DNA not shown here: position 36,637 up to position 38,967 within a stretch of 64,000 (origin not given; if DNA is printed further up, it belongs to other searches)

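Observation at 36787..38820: Unusual trifunctional fusion: chorismate mutase, prephenate dehydratase-ACT and class I-beta DAHP synthase in one 677-aa protein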

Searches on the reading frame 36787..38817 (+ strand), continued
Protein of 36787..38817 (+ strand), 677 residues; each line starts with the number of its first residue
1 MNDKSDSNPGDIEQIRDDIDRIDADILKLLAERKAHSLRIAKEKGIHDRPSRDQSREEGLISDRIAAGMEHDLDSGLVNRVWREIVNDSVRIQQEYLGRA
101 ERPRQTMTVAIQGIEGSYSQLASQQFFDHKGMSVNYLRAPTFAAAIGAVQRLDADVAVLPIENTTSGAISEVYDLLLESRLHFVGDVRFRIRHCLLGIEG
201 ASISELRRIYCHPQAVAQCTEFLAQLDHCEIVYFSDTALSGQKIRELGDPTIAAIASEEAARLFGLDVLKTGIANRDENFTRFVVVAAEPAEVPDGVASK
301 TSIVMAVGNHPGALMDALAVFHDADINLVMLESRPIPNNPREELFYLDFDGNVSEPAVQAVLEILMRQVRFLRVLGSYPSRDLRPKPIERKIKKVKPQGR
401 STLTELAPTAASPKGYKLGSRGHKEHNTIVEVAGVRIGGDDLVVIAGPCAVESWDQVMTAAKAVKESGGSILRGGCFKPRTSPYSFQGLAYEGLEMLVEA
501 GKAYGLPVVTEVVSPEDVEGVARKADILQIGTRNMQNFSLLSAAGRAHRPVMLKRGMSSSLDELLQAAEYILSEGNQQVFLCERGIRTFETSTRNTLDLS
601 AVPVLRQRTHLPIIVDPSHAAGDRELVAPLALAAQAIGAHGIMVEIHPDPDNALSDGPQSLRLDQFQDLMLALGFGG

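Call 66: search_protein_families(library=pfam, proteins=[P0141, P0244, P0148, P0135, P0178, P0140, P0134, P0425, P0438, L017:2806-4725:+], max_evalue=0.01)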
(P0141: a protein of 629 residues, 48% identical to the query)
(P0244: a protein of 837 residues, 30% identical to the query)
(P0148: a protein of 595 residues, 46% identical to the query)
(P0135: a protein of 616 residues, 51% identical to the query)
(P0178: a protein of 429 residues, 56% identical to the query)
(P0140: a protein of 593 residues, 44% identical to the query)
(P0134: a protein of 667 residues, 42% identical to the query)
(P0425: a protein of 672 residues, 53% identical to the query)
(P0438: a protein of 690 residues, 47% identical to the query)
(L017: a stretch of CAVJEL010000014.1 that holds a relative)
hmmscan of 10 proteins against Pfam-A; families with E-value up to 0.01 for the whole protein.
P0141 (629 aa): 5 families
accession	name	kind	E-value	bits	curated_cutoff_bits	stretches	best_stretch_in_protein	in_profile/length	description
PF00793.26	DAHP_synth_1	-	7.3e-81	271.5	25.5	1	90-324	14-260/270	DAHP synthetase I family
PF00800.23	PDT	-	5.8e-62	209.2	25.2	1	355-532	1-178/181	Prephenate dehydratase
PF03102.20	NeuB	-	4.6e-08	33.3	22.1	1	141-334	53-238/241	NeuB family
PF01842.31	ACT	-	6.2e-05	23.1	27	1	551-592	9-49/66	ACT domain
PF18152.6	DAHP_snth_FXD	-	0.0014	18.8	27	1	1-66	1-67/67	DAHP synthase ferredoxin-like domain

P0244 (837 aa): 4 families
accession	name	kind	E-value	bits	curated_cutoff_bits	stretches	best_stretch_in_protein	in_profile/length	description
PF00800.23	PDT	-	3.9e-97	323.8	25.2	2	176-352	1-178/181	Prephenate dehydratase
PF00793.26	DAHP_synth_1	-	2e-29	102.8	25.5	1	497-734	19-260/270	DAHP synthetase I family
PF01817.26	CM_2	-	5.1e-13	49.5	27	1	759-837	2-80/80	Chorismate mutase type II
PF01842.31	ACT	-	0.007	16.6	27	0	365-429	2-63/66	ACT domain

P0148 (595 aa): 5 families
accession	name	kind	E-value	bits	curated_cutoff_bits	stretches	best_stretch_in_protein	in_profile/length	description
PF00793.26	DAHP_synth_1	-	8.2e-77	258.2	25.5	1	352-579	13-253/270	DAHP synthetase I family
PF01817.26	CM_2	-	1.8e-19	70.1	27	1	10-88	1-79/80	Chorismate mutase type II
PF00800.23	PDT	-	2e-14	54.2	25.2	1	106-183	1-76/181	Prephenate dehydratase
PF03102.20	NeuB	-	1.3e-06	28.5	22.1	1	409-562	59-202/241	NeuB family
PF01842.31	ACT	-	0.0092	16.2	27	0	214-277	2-64/66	ACT domain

P0135 (616 aa): 4 families
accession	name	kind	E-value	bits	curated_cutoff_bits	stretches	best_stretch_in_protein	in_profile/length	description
PF00793.26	DAHP_synth_1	-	4e-77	259.2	25.5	1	373-608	9-257/270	DAHP synthetase I family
PF01817.26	CM_2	-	1.7e-16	60.6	27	1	24-103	1-80/80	Chorismate mutase type II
PF00800.23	PDT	-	2.6e-06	27.8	25.2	1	132-200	14-79/181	Prephenate dehydratase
PF03102.20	NeuB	-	1.2e-05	25.4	22.1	1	430-600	55-222/241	NeuB family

P0178 (429 aa): 3 families
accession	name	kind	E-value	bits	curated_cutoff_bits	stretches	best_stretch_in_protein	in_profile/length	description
PF00793.26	DAHP_synth_1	-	1.8e-80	270.1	25.5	1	179-415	5-255/270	DAHP synthetase I family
PF01817.26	CM_2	-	1e-16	61.3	27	1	8-84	1-79/80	Chorismate mutase type II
PF03102.20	NeuB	-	1.2e-05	25.4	22.1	1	242-371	58-184/241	NeuB family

P0140 (593 aa): 4 families
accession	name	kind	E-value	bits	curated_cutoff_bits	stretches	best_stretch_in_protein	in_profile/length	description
PF00793.26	DAHP_synth_1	-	2.6e-77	259.8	25.5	1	341-575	15-264/270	DAHP synthetase I family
PF00800.23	PDT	-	3.4e-37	128.4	25.2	1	5-183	2-178/181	Prephenate dehydratase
PF03102.20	NeuB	-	5.7e-08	32.9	22.1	1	391-577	53-231/241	NeuB family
PF01842.31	ACT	-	0.00048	20.3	27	1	203-265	1-62/66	ACT domain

P0134 (667 aa): 4 families
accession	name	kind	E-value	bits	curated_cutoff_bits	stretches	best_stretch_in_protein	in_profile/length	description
PF00800.23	PDT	-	6.1e-54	183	25.2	1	104-284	1-179/181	Prephenate dehydratase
PF00793.26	DAHP_synth_1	-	2.3e-50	171.4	25.5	1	427-662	9-257/270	DAHP synthetase I family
PF01817.26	CM_2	-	2.7e-18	66.4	27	1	7-86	1-80/80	Chorismate mutase type II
PF03102.20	NeuB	-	0.0007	19.6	22.1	1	483-577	54-148/241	NeuB family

P0425 (672 aa): 5 families
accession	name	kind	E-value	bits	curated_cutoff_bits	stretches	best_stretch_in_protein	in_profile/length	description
PF00793.26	DAHP_synth_1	-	4.7e-56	190.1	25.5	1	432-666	9-257/270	DAHP synthetase I family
PF00800.23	PDT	-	5.4e-54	183.2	25.2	1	106-286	1-179/181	Prephenate dehydratase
PF01817.26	CM_2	-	2.2e-19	69.9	27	1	10-89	1-80/80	Chorismate mutase type II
PF03102.20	NeuB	-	1.4e-06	28.4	22.1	1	495-579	62-146/241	NeuB family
PF01842.31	ACT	-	6.5e-05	23.1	27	1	307-362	10-64/66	ACT domain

P0438 (690 aa): 5 families
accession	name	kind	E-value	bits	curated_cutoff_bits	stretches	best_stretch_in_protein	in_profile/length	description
PF00793.26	DAHP_synth_1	-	6.7e-80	268.3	25.5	1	454-683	12-255/270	DAHP synthetase I family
PF00800.23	PDT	-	1.9e-49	168.4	25.2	1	109-289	1-179/181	Prephenate dehydratase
PF01817.26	CM_2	-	1.8e-16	60.6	27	1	13-91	2-80/80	Chorismate mutase type II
PF03102.20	NeuB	-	8.8e-08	32.3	22.1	1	506-663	54-201/241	NeuB family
PF01842.31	ACT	-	4.1e-06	26.9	27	1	302-366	2-65/66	ACT domain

L017:2806-4725:+ (640 aa): 5 families
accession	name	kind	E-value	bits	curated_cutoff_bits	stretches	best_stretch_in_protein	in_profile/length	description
PF00793.26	DAHP_synth_1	-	1e-77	261.2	25.5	1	86-322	9-261/270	DAHP synthetase I family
PF00800.23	PDT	-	7.1e-58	195.8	25.2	1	365-545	1-180/181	Prephenate dehydratase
PF18152.6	DAHP_snth_FXD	-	4.8e-14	52.4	27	1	1-66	1-67/67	DAHP synthase ferredoxin-like domain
PF03102.20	NeuB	-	3.9e-11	43.3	22.1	1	141-334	53-238/241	NeuB family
PF01842.31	ACT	-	0.0026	17.9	27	1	560-608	2-49/66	ACT domain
